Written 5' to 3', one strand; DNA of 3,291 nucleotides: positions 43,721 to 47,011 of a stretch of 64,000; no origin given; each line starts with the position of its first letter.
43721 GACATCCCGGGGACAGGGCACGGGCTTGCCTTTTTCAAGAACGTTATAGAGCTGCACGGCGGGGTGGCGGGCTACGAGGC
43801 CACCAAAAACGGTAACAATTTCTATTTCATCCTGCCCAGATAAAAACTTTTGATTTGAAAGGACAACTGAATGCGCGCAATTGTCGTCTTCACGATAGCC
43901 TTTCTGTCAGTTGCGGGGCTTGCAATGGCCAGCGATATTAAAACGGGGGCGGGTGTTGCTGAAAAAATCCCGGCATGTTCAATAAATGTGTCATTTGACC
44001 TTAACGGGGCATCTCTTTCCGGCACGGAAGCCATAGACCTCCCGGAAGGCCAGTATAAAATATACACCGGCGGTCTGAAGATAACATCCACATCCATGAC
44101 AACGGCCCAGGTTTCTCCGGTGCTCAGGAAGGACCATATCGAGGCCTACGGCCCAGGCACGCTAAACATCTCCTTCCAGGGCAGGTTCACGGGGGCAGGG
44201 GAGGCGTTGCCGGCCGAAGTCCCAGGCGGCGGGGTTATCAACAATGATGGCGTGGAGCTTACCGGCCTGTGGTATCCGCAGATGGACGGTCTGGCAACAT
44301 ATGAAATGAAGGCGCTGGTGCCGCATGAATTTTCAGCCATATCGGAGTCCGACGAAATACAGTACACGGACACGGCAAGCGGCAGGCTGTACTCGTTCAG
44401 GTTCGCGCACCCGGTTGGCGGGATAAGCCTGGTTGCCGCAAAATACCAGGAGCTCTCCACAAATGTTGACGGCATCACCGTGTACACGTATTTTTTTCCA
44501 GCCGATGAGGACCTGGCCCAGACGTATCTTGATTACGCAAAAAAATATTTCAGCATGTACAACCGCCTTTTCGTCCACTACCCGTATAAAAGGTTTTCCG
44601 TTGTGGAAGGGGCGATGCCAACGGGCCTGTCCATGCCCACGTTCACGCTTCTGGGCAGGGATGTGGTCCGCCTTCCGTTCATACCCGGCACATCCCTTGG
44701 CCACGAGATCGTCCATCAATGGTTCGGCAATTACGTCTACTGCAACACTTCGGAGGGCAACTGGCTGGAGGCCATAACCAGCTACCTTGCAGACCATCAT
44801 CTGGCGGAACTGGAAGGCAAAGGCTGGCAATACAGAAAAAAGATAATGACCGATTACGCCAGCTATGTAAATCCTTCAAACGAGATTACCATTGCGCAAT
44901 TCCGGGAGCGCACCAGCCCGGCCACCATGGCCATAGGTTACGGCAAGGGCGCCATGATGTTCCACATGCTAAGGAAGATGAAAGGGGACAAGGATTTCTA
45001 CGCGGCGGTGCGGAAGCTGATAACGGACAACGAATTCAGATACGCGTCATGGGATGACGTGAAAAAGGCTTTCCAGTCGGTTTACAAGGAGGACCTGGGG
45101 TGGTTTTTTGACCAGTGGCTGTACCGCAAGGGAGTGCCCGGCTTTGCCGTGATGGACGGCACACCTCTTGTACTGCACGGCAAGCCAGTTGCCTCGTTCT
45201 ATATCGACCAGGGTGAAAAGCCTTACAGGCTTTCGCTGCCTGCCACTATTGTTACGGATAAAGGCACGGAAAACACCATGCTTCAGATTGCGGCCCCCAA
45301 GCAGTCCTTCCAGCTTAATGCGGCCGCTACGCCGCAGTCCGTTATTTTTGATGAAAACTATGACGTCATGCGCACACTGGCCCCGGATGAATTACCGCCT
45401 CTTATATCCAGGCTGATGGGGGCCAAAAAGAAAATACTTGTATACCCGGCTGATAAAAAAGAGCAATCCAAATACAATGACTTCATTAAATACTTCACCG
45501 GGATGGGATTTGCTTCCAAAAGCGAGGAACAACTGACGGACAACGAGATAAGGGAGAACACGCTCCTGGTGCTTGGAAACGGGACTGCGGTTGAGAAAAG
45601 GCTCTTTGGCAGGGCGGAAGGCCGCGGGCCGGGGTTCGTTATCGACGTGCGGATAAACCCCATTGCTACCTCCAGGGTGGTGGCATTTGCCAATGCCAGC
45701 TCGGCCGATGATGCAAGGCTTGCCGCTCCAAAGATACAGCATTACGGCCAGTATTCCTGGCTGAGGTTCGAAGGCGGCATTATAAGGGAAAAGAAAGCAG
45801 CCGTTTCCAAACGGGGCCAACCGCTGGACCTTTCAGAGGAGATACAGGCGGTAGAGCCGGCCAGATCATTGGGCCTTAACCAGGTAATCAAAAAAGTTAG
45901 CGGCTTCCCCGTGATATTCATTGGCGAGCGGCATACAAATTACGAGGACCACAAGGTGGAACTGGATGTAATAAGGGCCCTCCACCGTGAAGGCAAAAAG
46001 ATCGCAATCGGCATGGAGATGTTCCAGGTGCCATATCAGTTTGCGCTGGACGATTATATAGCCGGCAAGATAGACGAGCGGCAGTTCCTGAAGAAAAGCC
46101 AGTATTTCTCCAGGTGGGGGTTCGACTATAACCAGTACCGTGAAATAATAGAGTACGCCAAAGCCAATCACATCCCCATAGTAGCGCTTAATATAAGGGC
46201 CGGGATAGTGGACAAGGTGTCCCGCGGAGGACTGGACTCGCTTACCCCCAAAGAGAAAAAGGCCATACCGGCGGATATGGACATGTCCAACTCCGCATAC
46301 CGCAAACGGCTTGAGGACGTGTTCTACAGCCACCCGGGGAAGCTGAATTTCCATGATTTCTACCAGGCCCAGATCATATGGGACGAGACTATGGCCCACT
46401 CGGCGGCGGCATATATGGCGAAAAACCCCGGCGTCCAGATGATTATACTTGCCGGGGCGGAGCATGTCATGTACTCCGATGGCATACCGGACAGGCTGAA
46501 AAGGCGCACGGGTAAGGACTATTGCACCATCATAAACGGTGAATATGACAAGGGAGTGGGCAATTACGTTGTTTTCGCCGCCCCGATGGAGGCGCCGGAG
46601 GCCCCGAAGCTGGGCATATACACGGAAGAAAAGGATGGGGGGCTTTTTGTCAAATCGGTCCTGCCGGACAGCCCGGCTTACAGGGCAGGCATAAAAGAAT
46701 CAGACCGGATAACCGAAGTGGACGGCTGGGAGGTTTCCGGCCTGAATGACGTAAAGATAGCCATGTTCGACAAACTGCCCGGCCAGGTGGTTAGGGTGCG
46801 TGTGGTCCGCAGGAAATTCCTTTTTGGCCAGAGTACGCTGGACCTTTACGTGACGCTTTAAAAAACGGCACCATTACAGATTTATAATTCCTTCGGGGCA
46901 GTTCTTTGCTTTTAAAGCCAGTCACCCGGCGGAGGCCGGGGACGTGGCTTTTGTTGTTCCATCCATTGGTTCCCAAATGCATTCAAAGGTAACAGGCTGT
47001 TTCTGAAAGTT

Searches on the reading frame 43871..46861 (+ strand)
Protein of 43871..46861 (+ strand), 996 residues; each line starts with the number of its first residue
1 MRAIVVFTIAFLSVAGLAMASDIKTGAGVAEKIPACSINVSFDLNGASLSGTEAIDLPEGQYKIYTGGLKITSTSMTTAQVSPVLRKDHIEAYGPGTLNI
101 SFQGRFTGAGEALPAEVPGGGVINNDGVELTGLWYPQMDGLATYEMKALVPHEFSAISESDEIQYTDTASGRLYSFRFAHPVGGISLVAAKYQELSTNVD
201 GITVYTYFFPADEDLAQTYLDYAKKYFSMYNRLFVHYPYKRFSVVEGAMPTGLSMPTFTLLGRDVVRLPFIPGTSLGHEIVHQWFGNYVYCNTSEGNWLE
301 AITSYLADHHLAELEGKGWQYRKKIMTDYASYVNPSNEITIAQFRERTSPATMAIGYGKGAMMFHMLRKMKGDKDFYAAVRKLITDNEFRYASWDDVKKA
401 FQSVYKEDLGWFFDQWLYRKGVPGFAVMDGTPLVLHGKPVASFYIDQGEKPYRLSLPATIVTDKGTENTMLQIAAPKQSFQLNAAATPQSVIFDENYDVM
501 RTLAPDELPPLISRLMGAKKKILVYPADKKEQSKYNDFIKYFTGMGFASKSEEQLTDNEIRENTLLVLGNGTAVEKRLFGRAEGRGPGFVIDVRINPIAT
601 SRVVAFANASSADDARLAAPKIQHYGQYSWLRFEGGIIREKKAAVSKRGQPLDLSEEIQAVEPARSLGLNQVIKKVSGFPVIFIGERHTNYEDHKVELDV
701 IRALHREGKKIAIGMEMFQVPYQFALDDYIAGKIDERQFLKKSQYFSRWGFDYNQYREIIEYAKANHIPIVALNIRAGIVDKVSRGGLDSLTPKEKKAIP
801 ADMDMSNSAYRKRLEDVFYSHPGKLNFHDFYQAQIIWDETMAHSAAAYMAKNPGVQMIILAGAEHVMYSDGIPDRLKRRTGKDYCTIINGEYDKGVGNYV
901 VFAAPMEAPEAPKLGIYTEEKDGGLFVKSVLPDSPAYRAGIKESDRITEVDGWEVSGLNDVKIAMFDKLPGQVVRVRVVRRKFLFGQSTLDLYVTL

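Call 75: find_encoding_contigs(protein=window:43871-46861:+, flank=10000, max_places=2)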
Protein window:43871-46861:+ (996 aa): 7 contigs read that carry it; 2 places shown.
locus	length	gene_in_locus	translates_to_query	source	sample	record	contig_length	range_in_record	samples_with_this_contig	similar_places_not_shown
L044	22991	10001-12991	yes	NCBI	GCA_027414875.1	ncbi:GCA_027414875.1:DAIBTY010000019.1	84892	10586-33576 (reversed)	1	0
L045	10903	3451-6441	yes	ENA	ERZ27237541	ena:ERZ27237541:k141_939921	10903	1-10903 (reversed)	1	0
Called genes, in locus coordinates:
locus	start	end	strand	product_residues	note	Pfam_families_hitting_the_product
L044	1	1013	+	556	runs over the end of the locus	-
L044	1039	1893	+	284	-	PF00288:GHMP_kinases_N, PF08544:GHMP_kinases_C (weak)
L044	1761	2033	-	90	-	-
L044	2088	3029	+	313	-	PF13793:Pribosyltran_N, PF00156:Pribosyltran, PF14572:Pribosyl_synth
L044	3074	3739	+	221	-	PF01386:Ribosomal_L25p, PF14693:Ribosomal_TL5_C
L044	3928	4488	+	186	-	PF01195:Pept_tRNA_hydro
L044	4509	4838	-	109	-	PF02627:CMD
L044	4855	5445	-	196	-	PF02525:Flavodoxin_2, PF03358:FMN_red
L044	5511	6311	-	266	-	PF02548:Pantoate_transf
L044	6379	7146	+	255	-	-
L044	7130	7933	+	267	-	PF04536:TPM_phosphatase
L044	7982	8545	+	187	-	PF04011:LemA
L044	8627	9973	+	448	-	PF02518:HATPase_c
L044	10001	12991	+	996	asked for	PF01433:Peptidase_M1, PF04187:Cofac_haem_bdg, PF00595:PDZ, PF13180:PDZ_2, PF17820:PDZ_6 (weak)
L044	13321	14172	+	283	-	PF00072:Response_reg (weak), PF12833:HTH_18, PF00165:HTH_AraC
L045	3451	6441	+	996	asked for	PF01433:Peptidase_M1, PF04187:Cofac_haem_bdg, PF00595:PDZ, PF13180:PDZ_2, PF17820:PDZ_6 (weak)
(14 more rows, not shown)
